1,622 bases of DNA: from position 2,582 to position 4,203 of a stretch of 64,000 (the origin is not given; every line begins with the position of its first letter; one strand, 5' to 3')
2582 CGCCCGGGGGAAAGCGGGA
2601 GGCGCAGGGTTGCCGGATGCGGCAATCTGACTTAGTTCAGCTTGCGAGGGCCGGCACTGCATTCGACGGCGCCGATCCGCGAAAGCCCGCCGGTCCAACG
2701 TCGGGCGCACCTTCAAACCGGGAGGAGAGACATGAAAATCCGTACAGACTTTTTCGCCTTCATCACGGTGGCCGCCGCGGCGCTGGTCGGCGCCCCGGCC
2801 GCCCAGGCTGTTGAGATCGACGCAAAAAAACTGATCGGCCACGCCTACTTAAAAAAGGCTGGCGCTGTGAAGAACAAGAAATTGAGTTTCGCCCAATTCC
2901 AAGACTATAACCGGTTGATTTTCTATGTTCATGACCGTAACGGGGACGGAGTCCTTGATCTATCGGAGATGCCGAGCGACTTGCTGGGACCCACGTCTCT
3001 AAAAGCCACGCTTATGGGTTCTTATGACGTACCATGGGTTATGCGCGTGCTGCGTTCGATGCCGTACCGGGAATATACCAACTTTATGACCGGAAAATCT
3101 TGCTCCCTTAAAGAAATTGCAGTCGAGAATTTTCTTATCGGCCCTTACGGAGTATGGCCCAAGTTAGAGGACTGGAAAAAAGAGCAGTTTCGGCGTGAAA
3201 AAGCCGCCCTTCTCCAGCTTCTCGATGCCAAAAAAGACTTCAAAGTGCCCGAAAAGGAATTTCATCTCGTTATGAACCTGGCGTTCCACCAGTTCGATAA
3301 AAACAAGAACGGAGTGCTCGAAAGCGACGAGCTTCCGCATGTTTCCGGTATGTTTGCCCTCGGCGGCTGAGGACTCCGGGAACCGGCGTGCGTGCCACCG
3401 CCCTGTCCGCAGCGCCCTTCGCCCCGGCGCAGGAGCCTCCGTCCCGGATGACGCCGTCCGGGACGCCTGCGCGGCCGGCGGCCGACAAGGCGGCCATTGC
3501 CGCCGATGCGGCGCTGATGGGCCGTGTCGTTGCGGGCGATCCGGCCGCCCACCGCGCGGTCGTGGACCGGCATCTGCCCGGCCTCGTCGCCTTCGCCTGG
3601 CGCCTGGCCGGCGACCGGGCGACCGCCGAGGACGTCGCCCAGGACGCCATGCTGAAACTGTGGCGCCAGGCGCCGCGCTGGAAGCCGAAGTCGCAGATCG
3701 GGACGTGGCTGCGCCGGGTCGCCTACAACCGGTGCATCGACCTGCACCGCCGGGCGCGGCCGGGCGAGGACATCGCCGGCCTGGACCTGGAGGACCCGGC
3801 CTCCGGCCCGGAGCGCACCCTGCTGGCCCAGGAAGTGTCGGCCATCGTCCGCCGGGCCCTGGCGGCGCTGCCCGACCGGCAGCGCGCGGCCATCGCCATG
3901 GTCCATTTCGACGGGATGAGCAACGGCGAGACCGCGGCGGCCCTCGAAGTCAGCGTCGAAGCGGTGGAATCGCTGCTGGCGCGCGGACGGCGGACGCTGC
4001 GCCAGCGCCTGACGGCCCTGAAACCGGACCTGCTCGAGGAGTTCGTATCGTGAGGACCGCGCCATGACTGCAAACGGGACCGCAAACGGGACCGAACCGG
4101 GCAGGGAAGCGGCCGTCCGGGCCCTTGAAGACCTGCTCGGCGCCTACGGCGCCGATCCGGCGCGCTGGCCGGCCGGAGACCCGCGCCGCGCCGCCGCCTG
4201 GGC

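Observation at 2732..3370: Compositionally foreign gene: low-GC EF-hand-like secreted protein embedded in a high-GC locus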

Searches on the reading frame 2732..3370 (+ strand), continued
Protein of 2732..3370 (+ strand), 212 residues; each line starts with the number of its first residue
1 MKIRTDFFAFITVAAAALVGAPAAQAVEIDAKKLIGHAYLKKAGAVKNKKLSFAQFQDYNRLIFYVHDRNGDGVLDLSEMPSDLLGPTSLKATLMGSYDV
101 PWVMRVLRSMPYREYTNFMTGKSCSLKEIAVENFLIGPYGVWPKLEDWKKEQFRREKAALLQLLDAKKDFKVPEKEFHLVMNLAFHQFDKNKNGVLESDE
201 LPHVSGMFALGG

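Call 61: search_dna_similar(query=window:2810-3367:+, collection=phages, mode=protein, max_evalue=0.01)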
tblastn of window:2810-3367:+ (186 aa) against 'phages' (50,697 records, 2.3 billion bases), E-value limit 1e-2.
No match.

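Call 73: predict_structure(alignment_id=A2)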
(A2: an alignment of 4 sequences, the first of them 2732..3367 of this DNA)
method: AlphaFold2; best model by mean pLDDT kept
length: 212 residues; sequences in the alignment: 4
mean_pLDDT: 47.5   pTM: 0.43
mean pLDDT of the five models: 47.5, 46.4, 45.5, 44.2, 43.7
residues with pLDDT >= 90: 0; 70-90: 28; 50-70: 46; < 50: 138
segments of 3 or more residues with pLDDT < 50: 1-47, 81-149, 151-153, 160-168, 205-212
pLDDT, mean of each block of 10 residues (from residue 1): 34 35 32 35 48 73 70 65 36 31 38 41 38 34 40 49 48 70 67 72 46 28
secondary structure, 60 per line:
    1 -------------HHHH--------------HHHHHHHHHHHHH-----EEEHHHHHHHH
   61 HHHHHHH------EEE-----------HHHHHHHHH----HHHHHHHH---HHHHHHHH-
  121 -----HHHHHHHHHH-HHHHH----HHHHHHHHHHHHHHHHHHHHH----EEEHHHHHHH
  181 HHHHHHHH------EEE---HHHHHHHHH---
elements in order: H14-17 H32-44 E50-52 H53-67 E74-76 H88-96 H101-108 H112-119 H126-135 H137-141 H146-166 E171-173 H174-188 E195-197 H201-209
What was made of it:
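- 2861..2896 (+): Degenerate EF-hand loop (residues 44-55, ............), partner of loop 68-79. The AF2 model puts a short strand at residues 50-52, loop positions 7-9 (call 73).
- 2933..2968 (+): Canonical EF-hand loop 1 (residues 68-79, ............). The AF2 model has pLDDT 65-73 in blocks 51-80 and a strand at residues 74-76 (call 73).
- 3224..3259 (+): Degenerate EF-hand loop (residues 165-176, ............), partner of loop 189-200. The AF2 model has a strand at residues 171-173 (call 73).
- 3296..3331 (+): Canonical EF-hand loop 2 (residues 189-200, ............). The AF2 model has a strand at residues 195-197 (call 73).
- On EF-hand calcium-binding proteins (Pfam PF13405, PF00036, PF13202): The AF2 model shows strands at loop positions 7-9 of all four loops, but pLDDT is only 65-73 there and 47.5 overall (call 73).
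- An AF2 model built from a 4-sequence alignment gives helix-strand-helix-strand-helix at both pairs, with pLDDT 65-73 (call 73).
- Tried and rejected: A 4-sequence alignment improved only the two EF-hand pairs (call 73).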

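Call 75: fold_search(model_id=the predicted structure, library=pdb)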
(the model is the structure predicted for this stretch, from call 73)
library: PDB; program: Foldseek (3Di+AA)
matches with E <= 10: 362; with E <= 0.001: 0
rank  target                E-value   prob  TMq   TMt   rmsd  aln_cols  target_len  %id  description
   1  3l19_B                6.2e-02  0.60  0.18  0.21  16.8       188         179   20  Crystal structure of calcium binding domain of CpCDPK3, cgd5_820 (released 2009-12-22)
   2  3l19_A                6.8e-02  0.63  0.18  0.21  16.9       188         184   20  Crystal structure of calcium binding domain of CpCDPK3, cgd5_820 (released 2009-12-22)
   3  8fns                  7.2e-02  1.00  0.36  0.67   6.0       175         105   14  X-ray crystal structure of Methylorubrum extorquens AM1 lanmodulin (LanM) with neodymium (III) bound at pH 7 (released 2023-06-07)
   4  8dq2_A                9.9e-02  0.99  0.35  0.62   7.1       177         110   11  X-ray crystal structure of Hansschlegelia quercus lanmodulin (LanM) with lanthanum (III) bound at pH 7 (released 2023-06-07)
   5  2hps                  1.4e-01  0.12  0.13  0.15  16.4       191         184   15  Crystal structure of coelenterazine-binding protein from Renilla Muelleri (released 2007-01-09)
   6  6fie                  1.5e-01  0.21  0.17  0.15  16.2       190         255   19  Crystallographic structure of calcium loaded Calbindin-D28K. (released 2018-10-10)
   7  3pm8_A                2.3e-01  0.10  0.13  0.15  19.0       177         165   20  CAD domain of PFF0520w, Calcium dependent protein kinase (released 2010-12-08)
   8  2p6b_D                2.4e-01  0.21  0.16  0.21  17.3       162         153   11  Crystal Structure of Human Calcineurin in Complex with PVIVIT Peptide (released 2007-06-05)
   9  1vrk_A                2.5e-01  0.10  0.12  0.15  16.5       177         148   17  THE 1.9 ANGSTROM STRUCTURE OF E84K-CALMODULIN RS20 PEPTIDE COMPLEX (released 1999-04-27)
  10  8fnr_D                2.7e-01  0.98  0.35  0.65   7.2       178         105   13  X-ray crystal structure of Hansschlegelia quercus lanmodulin (LanM) with dysprosium (III) bound at pH 7 (released 2023-06-07)
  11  2ct9_B                3.1e-01  0.10  0.15  0.16  18.9       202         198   11  The crystal structure of calcineurin B homologous proein 1 (CHP1) (released 2005-07-05)
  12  4yga_A                3.3e-01  0.33  0.19  0.10  15.6       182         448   18  CDPK1, from Toxoplasma gondii, bound to inhibitory VHH-1B7 (released 2015-08-26)
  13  3khe_B                3.5e-01  0.33  0.20  0.22  15.3       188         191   20  Crystal structure of the calcium-loaded calmodulin-like domain of the CDPK, 541.m00134 from toxoplasma gondii (released 2010-01-19)
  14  4f0z_B                3.5e-01  0.15  0.15  0.20  17.7       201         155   14  Crystal Structure of Calcineurin in Complex with the Calcineurin-Inhibiting Domain of the African Swine Fever Virus Pr (released 2013-03-06)
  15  3o78_A                3.7e-01  0.08  0.13  0.08  15.5       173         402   18  The structure of Ca2+ Sensor (Case-12) (released 2010-09-29)
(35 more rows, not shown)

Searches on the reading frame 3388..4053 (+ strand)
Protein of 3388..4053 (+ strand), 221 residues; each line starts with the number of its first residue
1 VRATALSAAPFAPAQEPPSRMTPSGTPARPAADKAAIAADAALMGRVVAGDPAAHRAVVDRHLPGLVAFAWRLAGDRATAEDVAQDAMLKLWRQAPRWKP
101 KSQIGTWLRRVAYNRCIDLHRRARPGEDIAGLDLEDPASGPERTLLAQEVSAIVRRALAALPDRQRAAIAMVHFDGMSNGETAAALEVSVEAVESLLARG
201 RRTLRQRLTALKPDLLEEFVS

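Call 5: search_protein_families(library=pfam, proteins=[window:3388-4053:+], max_evalue=0.1)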
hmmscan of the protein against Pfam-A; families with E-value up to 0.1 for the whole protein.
window:3388-4053:+ (221 aa): 7 families
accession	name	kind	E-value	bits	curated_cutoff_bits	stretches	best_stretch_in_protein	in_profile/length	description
PF04542.20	Sigma70_r2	-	4.5e-18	65.2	24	1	59-124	2-69/71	Sigma-70 region 2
PF08281.18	Sigma70_r4_2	-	1.2e-14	54.1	25.7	1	153-204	3-54/54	Sigma-70, region 4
PF04545.22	Sigma70_r4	-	3.5e-09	36.5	24.1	1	157-206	1-50/50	Sigma-70, region 4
PF07638.17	Sigma70_ECF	-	2.8e-05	24.5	21.1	1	157-208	132-183/185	ECF sigma factor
PF22029.2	PhyR_sigma2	-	0.0054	17.2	27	1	60-108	2-50/55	Sigma2 domain of PhyR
PF22233.2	PhyR_sigma-like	-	0.093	13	27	0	158-199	1-42/50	Response regulator PhyR, sigma-like domain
PF20995.3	Tla3_C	-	0.094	13.2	24.8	0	143-195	22-72/136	Type VI lipase adapter protein Tla3, C-terminal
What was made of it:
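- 3388..4053 (+): ECF sigma factor gene. Pfam Sigma70_r2, r4_2 and Sigma70_ECF (call 5).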

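Call 10: find_related_loci(query=window:3388-4050:+, collection=genome_contigs, flank=10000)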
Query window:3388-4050:+ (221 aa) in genome_contigs; peptide patterns used: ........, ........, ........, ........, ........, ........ (x = any residue, [..] = any of these).
599 stretches matched a pattern (row limit reached: there are more); 247 encode a relative of the query (tblastn E <= 1e-3); the best 80 are kept; 80 distinct loci.
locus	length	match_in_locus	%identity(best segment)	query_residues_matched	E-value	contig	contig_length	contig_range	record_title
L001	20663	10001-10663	93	1-221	1e-123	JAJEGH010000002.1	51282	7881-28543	MAG: Alphaproteobacteria bacterium isolate p16x44bins.53 k141_1922813, whole genome shotgun sequence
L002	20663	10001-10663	95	1-221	2e-123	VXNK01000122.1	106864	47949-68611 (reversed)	MAG: Rhodospirillaceae bacterium isolate SB0661_bin_7 NODE_231_length_106864_cov_38.221002, whole genome shotgun sequenc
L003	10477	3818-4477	82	1-220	2e-114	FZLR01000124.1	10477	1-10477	Rhodospirillaceae bacterium Spongia_Bin9 genome assembly, contig: NODE_124_length_10477_cov_4.98887, whole genome shotgu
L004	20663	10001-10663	83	1-221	1e-108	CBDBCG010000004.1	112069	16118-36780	MAG: Alphaproteobacteria bacterium isolate 0bf2ae11-f7ef-4b98-947a-5f0f4121c03f genome assembly, contig: contig_4, whole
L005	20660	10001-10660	82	1-220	7e-108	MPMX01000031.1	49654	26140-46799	MAG: Rhodospirillaceae bacterium bin65 NODE_1194_length_49654_cov_18.1916_ID_2387, whole genome shotgun sequence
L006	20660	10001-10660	77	1-220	4e-105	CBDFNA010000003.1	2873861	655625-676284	MAG: Alphaproteobacteria bacterium isolate 456df9e9-cc6a-4da3-9ba1-058004e9e0f4 genome assembly, contig: contig_3, whole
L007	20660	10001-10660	84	1-221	2e-91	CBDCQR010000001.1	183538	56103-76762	MAG: Alphaproteobacteria bacterium isolate 0c7eebbd-8401-49bd-bf8d-b91b5e99145f genome assembly, contig: contig_1, whole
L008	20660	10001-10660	82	1-221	1e-88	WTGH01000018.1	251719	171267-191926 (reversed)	MAG: Rhodospirillaceae bacterium isolate CO36386bin_9 NODE_25_length_251719_cov_39.172182, whole genome shotgun sequence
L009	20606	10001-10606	78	19-220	7e-86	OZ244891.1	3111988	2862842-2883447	MAG: Alphaproteobacteria bacterium isolate e7b8784a-d0b7-4d7c-aae0-ac4051ab9044 genome assembly, chromosome: 1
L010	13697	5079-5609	56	40-215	8e-51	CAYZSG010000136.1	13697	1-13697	MAG TPA_asm: uncultured Candidatus Odyssella sp. isolate SRP287453_co1_169 genome assembly, contig: NODE_8375_length_136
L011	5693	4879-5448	52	19-218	1e-49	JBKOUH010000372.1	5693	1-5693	MAG: Pseudomonadota bacterium isolate GM_HAYS_MAG_00031 GM_HAYS_000001002703, whole genome shotgun sequence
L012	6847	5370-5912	55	39-218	4e-49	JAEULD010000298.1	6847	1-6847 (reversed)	MAG: Candidatus Odyssella sp. isolate new MAG-112 k141_1769008, whole genome shotgun sequence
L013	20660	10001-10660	47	2-213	5e-48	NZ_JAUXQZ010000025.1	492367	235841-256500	MAG: Brevundimonas sp. isolate C12_maxbin.028_sub C12_k141_126568, whole genome shotgun sequence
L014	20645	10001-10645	48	7-213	2e-47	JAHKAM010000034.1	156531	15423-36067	MAG: Alphaproteobacteria bacterium isolate Undefined_mixed_planktonic.mb.41 Undefined_mixed_pl.mb.41_k141_510921, whole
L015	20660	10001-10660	47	2-213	1e-47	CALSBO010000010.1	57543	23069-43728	MAG: Brevundimonas vancanneytii isolate JJ-MO16C6-394-5-m1-bin358 genome assembly, contig: JJ-MO16C6-394-C83, whole geno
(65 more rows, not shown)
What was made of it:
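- On CaBP / ECF sigma (SigV-type) module: Brevundimonas relatives are 47-53% identical to the window's sigma (call 10).
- At least one close relative comes from a sponge (the record title of L003 names Spongia; call 10).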

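Call 39: find_homologous_proteins(query=L008:8503-9153:+)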
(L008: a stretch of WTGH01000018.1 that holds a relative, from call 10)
Query L008:8503-9153:+ (217 aa): 2 proteins with E <= 0.001 among 1521 candidates.
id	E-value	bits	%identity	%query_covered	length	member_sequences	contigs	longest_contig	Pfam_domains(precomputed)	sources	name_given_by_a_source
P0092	3.5e-144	496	100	99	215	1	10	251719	PF13405.13,PF00404.25,PF13499.13,PF13202.13,PF00036.39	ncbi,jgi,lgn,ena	-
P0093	6.9e-84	299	63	99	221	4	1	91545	PF13405.13,PF00404.25,PF13499.13,PF13833.13,PF13202.13,PF00036.39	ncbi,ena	-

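Call 40: find_encoding_contigs(protein=P0093, flank=6000, max_places=3)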
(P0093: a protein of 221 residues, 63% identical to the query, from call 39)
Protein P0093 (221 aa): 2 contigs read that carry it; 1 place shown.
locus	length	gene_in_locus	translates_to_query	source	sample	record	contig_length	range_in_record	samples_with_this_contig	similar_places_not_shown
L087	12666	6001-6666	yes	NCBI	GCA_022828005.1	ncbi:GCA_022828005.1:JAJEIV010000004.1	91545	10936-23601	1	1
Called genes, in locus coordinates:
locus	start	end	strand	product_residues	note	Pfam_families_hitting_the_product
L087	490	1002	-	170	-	PF01047:MarR (weak), PF12802:MarR_2, PF13463:HTH_27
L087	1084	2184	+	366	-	PF14696:Glyoxalase_5, PF00903:Glyoxalase, PF13669:Glyoxalase_4 (weak)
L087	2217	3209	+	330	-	PF18288:FAA_hydro_N_2, PF01557:FAA_hydrolase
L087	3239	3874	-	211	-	PF02798:GST_N, PF13417:GST_N_3, PF13409:GST_N_2, PF00043:GST_C, PF13410:GST_C_2, PF14497:GST_C_3 (weak)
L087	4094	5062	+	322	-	PF00174:Oxidored_molyb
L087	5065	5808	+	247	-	PF06707:DUF1194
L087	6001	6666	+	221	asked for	PF13833:EF-hand_8 (faint), PF00404:Dockerin_1 (faint), PF00036:EF-hand_1 (faint), PF13202:EF-hand_5 (faint), PF13405:EF-hand_6 (faint), PF13499:EF-hand_7 (faint)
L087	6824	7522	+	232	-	-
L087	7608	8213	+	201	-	PF04542:Sigma70_r2, PF08281:Sigma70_r4_2, PF04545:Sigma70_r4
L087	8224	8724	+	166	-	-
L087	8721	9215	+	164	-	PF13801:Metal_resist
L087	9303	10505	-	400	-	PF02492:cobW, PF07683:CobW_C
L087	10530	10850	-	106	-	-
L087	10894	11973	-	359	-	PF01522:Polysacc_deac_1, PF10096:DUF2334 (weak)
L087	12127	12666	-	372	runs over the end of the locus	PF00850:Hist_deacetyl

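Call 45: search_protein_families(library=ncbifam, proteins=[window:3388-4053:+], max_evalue=0.001)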
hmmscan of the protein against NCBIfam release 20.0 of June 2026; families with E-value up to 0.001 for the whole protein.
window:3388-4053:+ (221 aa): 95 families (the best 25 are shown)
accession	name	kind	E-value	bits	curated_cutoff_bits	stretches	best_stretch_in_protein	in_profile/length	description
NF004113.0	PRK05602.1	equivalog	2.3e-58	197.3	208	1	33-213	25-206/211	RNA polymerase sigma factor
NF009176.0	PRK12524.1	equivalog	9e-46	156.1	264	1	32-213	5-189/196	RNA polymerase sigma factor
NF009190.0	PRK12538.1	equivalog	1.8e-44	152.2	303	1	18-219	28-230/233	RNA polymerase sigma factor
NF007225.0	PRK09643.1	equivalog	2.6e-32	112.2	190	1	38-213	12-187/204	RNA polymerase sigma factor SigM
TIGR02937.1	sigma70-ECF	superfamily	1.9e-31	109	42.9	1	55-208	3-165/165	sigma-70 family RNA polymerase sigma factor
TIGR02985.1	Sig70_bacteroi1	subfamily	4.6e-29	101.7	126.4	1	54-208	2-162/162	RNA polymerase sigma-70 factor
NF009166.1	PRK12513.1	equivalog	4.1e-28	98.4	206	1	36-211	5-189/193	RNA polymerase sigma factor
TIGR02983.1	SigE-fam_strep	subfamily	8.1e-28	97.3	141.55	1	55-209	8-159/162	SigE family RNA polymerase sigma factor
NF058625.1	sigma_PG0214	equivalog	1.2e-27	96.7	130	1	66-211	17-164/170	GFO_1088 family ECF-type sigma factor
NF008888.0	PRK11922.1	equivalog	2.1e-25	89.7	204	1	33-209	10-197/231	RNA polymerase sigma factor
NF009168.0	PRK12515.1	subfamily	1.6e-23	83.2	236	1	36-209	5-180/189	RNA polymerase sigma factor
NF006089.0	PRK08241.1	subfamily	4.4e-23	81.9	240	2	46-125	15-94/343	RNA polymerase subunit sigma-70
NF007223.0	PRK09641.1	equivalog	1.5e-21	77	209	1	44-209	9-185/187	RNA polymerase sigma factor SigW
TIGR02939.1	RpoE_Sigma70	equivalog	1.7e-21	77.1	236.15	1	39-211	6-189/190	RNA polymerase sigma factor RpoE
TIGR02959.1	SigZ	equivalog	4.8e-21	75.3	168.65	1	66-209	8-149/170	RNA polymerase sigma factor SigZ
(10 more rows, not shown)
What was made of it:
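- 3388..4053 (+): NCBIfam PRK05602 at 197 bits, just below its cut-off of 208 (call 45).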
